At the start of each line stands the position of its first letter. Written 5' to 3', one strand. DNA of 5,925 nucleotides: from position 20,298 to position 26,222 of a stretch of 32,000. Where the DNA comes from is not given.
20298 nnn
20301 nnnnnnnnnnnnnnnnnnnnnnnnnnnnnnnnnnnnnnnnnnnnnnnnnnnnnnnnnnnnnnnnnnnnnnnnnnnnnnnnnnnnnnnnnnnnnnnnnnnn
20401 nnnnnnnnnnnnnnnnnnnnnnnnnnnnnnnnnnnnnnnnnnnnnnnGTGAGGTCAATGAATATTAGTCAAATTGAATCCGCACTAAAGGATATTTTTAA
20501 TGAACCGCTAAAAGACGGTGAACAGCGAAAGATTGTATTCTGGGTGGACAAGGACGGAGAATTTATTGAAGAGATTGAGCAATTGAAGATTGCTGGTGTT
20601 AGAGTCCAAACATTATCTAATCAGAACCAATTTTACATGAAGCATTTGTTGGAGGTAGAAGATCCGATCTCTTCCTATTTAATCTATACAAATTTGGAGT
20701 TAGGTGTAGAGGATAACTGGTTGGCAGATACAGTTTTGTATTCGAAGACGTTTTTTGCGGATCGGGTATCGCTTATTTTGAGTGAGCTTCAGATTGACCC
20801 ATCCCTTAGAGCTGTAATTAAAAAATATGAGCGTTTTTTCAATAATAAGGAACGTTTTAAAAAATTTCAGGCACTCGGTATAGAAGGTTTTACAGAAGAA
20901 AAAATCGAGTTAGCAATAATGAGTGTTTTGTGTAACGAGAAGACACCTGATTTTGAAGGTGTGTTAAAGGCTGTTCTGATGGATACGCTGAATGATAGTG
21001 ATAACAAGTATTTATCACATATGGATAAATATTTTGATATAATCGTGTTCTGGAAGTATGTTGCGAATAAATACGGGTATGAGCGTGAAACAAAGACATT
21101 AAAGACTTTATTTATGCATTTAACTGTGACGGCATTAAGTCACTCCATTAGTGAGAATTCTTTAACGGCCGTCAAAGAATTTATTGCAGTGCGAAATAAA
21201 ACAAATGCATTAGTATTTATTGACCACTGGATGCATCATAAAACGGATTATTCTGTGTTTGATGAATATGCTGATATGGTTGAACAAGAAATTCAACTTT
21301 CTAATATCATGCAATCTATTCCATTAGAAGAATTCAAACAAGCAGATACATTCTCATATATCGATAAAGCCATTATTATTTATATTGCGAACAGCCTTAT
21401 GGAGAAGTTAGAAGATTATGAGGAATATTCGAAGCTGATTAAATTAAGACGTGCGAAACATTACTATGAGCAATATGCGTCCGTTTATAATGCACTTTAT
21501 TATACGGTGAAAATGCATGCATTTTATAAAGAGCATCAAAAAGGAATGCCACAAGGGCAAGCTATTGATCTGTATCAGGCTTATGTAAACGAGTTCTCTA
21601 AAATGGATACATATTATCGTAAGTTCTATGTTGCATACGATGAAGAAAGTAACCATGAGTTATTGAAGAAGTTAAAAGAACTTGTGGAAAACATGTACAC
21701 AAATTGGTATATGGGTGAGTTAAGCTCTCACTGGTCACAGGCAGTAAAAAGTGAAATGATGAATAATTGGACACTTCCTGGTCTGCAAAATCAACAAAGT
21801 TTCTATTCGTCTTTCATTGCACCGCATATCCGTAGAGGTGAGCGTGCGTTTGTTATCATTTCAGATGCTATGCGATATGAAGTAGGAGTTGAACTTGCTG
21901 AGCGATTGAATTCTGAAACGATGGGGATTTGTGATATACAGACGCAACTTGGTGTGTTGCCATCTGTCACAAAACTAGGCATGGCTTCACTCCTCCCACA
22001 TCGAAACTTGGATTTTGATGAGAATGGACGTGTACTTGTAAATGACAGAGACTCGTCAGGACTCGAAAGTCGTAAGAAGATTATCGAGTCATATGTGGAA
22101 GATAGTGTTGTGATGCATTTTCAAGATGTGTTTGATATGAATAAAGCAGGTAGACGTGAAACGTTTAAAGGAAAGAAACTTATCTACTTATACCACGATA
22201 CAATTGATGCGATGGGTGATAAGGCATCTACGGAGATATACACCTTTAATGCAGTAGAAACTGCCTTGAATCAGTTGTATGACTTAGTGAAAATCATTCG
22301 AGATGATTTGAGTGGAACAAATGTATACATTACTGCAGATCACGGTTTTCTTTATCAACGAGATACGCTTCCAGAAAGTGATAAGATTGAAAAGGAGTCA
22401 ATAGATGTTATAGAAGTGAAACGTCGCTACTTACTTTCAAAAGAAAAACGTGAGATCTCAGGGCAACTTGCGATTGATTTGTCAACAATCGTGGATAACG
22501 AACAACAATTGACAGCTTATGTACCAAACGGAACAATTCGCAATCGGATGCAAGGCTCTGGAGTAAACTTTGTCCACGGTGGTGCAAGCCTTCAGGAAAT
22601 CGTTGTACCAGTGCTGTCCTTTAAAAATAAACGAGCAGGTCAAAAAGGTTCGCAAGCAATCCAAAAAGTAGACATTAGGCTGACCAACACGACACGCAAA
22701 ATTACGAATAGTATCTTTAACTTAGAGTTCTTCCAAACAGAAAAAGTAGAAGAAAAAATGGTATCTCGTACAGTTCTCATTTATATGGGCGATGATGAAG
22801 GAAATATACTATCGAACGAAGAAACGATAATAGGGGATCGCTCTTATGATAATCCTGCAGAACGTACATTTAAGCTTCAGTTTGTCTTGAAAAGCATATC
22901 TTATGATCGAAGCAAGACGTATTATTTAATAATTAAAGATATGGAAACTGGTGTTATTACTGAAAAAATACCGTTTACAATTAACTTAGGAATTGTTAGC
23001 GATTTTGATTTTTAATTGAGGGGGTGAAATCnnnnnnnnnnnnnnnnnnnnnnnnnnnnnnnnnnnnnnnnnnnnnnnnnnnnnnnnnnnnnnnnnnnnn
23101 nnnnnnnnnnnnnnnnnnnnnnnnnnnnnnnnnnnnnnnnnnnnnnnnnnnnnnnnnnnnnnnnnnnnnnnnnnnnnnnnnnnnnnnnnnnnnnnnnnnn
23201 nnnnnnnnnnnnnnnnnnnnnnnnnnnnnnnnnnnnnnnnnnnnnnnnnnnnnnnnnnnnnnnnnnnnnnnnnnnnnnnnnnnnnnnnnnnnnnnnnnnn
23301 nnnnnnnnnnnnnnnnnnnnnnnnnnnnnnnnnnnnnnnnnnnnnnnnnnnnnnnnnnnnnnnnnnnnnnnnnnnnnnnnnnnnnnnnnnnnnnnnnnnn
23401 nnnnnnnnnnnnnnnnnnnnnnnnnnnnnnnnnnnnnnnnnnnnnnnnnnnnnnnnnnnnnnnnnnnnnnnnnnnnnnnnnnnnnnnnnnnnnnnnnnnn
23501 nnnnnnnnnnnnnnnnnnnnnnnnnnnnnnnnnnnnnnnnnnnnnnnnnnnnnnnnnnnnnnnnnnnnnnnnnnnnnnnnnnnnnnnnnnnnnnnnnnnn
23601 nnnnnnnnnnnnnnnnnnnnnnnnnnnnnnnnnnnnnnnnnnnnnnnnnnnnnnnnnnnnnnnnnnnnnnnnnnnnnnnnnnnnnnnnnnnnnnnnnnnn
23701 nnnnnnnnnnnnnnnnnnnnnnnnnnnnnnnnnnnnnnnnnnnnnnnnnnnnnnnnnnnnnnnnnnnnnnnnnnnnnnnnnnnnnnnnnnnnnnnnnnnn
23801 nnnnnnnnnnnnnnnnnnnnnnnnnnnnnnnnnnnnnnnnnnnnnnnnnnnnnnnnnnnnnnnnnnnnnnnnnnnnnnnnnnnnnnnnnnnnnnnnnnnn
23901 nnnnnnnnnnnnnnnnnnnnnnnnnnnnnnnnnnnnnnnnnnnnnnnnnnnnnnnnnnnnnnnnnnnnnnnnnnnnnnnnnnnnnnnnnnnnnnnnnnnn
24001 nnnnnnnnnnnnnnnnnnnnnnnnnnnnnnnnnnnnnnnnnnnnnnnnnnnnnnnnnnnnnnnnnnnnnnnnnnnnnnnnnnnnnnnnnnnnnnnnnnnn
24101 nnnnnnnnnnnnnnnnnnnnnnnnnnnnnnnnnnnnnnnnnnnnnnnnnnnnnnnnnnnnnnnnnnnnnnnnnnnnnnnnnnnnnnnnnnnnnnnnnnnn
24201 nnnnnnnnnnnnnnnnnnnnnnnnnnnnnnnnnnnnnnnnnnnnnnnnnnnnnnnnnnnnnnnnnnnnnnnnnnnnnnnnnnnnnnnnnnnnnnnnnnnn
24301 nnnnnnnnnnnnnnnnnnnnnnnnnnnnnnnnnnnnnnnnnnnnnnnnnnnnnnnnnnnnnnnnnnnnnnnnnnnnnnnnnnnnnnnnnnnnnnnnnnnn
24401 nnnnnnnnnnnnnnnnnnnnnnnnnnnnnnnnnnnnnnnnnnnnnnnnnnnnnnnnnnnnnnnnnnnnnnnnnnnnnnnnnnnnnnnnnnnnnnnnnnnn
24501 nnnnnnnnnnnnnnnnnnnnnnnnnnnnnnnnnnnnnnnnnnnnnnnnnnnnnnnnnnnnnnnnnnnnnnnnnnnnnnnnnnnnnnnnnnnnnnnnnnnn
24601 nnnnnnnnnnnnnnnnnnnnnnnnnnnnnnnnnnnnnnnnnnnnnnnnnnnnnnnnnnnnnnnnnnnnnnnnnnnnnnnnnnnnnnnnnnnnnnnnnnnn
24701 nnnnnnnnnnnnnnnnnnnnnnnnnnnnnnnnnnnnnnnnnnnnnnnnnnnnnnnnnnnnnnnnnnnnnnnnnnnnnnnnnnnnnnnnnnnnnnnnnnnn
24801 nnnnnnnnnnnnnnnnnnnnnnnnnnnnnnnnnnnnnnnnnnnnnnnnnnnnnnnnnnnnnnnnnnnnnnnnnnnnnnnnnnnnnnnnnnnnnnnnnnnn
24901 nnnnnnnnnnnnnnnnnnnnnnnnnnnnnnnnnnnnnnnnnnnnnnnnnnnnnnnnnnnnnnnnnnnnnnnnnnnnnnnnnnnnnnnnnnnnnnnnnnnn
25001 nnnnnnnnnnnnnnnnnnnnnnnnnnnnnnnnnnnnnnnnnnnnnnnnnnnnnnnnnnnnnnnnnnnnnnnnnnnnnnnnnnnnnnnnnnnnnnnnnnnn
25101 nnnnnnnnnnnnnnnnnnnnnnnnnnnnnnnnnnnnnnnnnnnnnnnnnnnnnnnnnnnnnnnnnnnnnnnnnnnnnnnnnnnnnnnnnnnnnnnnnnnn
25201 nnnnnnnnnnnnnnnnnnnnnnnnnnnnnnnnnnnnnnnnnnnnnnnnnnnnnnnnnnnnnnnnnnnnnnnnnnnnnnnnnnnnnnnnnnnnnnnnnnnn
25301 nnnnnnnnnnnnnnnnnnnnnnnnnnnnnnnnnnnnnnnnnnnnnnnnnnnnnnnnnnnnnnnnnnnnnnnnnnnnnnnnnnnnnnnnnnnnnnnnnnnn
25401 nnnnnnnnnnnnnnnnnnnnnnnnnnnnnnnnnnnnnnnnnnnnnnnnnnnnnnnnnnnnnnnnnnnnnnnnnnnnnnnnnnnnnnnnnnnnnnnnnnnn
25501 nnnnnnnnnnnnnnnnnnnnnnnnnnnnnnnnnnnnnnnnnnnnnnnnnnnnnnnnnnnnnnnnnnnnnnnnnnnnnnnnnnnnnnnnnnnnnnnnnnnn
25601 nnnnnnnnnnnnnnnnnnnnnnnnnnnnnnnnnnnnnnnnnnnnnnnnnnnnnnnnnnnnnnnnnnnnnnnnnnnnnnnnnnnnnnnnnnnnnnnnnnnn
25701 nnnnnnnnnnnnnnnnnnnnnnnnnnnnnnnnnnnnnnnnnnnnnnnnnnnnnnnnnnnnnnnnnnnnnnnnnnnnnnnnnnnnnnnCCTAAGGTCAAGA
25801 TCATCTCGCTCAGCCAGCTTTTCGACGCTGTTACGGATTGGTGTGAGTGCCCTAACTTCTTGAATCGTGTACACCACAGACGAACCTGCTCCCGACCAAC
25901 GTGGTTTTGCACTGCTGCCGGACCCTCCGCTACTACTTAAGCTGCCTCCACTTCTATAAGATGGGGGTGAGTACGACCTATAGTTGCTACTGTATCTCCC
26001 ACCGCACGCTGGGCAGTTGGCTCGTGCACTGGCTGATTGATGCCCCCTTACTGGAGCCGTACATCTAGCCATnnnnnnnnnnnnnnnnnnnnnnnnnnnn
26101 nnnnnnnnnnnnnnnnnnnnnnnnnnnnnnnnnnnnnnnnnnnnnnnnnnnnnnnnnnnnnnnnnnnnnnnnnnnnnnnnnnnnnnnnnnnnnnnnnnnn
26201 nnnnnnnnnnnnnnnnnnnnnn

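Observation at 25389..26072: ORF-limited GC anomaly: a stand-alone TIR-domain gene pressed against the 3' end of BREX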

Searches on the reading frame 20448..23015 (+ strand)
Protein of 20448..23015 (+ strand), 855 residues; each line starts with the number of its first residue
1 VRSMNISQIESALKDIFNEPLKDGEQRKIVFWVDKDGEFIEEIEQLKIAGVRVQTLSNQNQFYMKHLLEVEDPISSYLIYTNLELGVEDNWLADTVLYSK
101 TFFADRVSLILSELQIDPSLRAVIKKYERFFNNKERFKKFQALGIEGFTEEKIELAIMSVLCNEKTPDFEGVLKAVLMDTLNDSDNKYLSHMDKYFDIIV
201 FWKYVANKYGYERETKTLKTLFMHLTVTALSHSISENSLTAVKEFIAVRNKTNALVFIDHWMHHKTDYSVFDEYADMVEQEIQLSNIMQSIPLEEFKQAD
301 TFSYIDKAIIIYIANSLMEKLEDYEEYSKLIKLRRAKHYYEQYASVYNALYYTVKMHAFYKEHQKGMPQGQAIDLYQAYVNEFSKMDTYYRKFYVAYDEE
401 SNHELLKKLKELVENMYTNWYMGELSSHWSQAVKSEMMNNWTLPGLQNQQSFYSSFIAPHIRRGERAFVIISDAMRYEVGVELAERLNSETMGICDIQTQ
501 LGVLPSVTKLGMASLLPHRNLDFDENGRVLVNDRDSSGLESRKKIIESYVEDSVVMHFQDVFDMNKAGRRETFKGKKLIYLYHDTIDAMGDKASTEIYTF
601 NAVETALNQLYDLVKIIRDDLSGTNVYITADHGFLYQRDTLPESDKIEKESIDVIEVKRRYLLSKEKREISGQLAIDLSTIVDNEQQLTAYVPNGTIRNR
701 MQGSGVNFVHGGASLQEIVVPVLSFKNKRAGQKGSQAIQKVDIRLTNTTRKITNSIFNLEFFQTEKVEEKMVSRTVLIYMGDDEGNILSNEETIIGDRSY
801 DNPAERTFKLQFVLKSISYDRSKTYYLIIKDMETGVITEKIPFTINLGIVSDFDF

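Call 6: search_protein_families(library=padloc, proteins=[window:20448-23015:+], max_evalue=0.01)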
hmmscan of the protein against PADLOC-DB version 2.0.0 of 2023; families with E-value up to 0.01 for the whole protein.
window:20448-23015:+ (855 aa): 12 families
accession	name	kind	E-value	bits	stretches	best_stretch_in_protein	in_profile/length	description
PDLC02564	PglZ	-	0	1101.3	1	4-855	1-855/855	PglZ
PDLC02547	PglZ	-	2.7e-211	702.1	1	5-854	2-855/855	PglZ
PDLC02563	PglZ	-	5.7e-145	482.7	1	26-847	20-828/831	PglZ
PDLC02557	PglZ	-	1.8e-103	345.4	1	22-853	9-833/834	PglZ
PDLC02553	PglZ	-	1.2e-48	164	1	421-807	437-822/868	PglZ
PDLC02551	PglZ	-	9.9e-48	160.9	2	303-797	293-796/856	PglZ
PDLC02559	PglZ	-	1.7e-34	117.2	1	253-760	267-766/860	PglZ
PDLC02561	PglZ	-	1.3e-33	114.2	1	263-790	263-780/840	PglZ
PDLC02548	PglZ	-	5.3e-27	92.6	1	248-731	265-746/961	PglZ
PDLC02566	PglZ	-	2.8e-16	56.9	1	348-741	342-692/774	PglZ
PDLC02562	PglZ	-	3.4e-09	33.6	1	459-724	465-726/730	PglZ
PDLC02565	PglZ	-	2.7e-08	30.6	2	622-731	642-738/910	PglZ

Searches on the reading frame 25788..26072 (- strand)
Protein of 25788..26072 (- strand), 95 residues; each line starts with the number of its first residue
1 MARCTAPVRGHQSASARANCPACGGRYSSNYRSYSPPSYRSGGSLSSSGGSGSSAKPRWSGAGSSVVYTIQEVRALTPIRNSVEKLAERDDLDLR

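Call 67: search_protein_representatives(protein=window:25788-26072:-)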
Query: 95 residues. Proteins with E-value up to 0.001 (for the whole library): 202; up to 1e-10: 83; up to 1e-30: 1. The best 150 are listed.
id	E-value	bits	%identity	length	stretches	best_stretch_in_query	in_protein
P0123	3.7e-45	167.9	93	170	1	1-95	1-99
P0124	5.6e-27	109.7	77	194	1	1-87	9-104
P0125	8.0e-25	102.8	73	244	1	1-92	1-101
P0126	3.7e-24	100.7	69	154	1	1-92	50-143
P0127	4.8e-24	100.4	69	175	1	1-87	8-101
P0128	5.0e-23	97.1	72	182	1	1-92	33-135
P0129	1.5e-22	95.6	57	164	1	1-93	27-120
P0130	3.0e-22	94.6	65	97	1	1-88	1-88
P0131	5.4e-22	93.8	68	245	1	1-88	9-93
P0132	1.3e-21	92.6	65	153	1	1-91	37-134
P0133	2.7e-21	91.6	69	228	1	1-92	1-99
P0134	3.2e-21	91.3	69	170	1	1-91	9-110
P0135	3.3e-21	91.3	65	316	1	1-89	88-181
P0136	5.4e-21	90.6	64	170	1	1-88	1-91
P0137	4.6e-20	87.6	60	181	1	1-86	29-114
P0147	1.9e-17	79.3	63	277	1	1-91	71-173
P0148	2.9e-17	78.7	67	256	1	18-89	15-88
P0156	3.8e-16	75.1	64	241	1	1-85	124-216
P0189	7.8e-13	64.5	55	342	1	1-91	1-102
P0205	7.1e-11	58.2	57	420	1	1-89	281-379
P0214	1.6e-09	53.9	70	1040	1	1-77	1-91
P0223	4.9e-09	52.4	70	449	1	1-64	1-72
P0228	9.3e-09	51.5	51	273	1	16-87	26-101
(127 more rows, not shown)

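Call 68: search_protein_families(library=pfam, proteins=[P0214, P0223, P0205, P0189, P0135, P0147, P0228, P0148, P0156, P0125], max_evalue=0.001)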
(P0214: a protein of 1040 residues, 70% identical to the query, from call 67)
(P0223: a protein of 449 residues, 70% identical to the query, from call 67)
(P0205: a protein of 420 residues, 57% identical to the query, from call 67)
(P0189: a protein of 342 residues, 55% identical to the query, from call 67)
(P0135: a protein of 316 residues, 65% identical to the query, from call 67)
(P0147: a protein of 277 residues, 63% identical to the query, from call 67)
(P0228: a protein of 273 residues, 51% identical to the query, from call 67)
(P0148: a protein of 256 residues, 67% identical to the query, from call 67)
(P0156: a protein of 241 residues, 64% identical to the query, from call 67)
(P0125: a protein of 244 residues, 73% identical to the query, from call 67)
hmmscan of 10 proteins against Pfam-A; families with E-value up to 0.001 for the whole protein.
P0214 (1040 aa): 1 family
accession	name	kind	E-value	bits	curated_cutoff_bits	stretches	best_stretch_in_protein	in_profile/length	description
PF04357.19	TamB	-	5.2e-68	230.5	22.4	1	689-1040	3-381/381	TamB, inner membrane protein subunit of TAM complex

P0223 (449 aa): 1 family
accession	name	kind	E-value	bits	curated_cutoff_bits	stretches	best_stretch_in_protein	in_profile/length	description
PF17170.10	DUF5128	-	1.5e-05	24.8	22.9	1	126-210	45-131/321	6-bladed beta-propeller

P0205 (420 aa): 0 families

P0189 (342 aa): 0 families

P0135 (316 aa): 1 family
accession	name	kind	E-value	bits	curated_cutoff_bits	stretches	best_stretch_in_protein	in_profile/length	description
PF13676.11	TIR_2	-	3.8e-09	37.5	28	1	188-243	1-56/122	TIR domain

P0147 (277 aa): 1 family
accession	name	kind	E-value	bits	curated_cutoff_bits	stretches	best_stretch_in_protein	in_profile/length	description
PF13676.11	TIR_2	-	3e-13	50.8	28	1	177-241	1-64/122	TIR domain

P0228 (273 aa): 0 families

P0148 (256 aa): 1 family
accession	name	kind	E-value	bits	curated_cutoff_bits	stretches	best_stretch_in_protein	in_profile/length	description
PF12697.13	Abhydrolase_6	-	1.7e-05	26.1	26.3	1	193-246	149-207/217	Alpha/beta hydrolase family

P0156 (241 aa): 0 families

P0125 (244 aa): 0 families
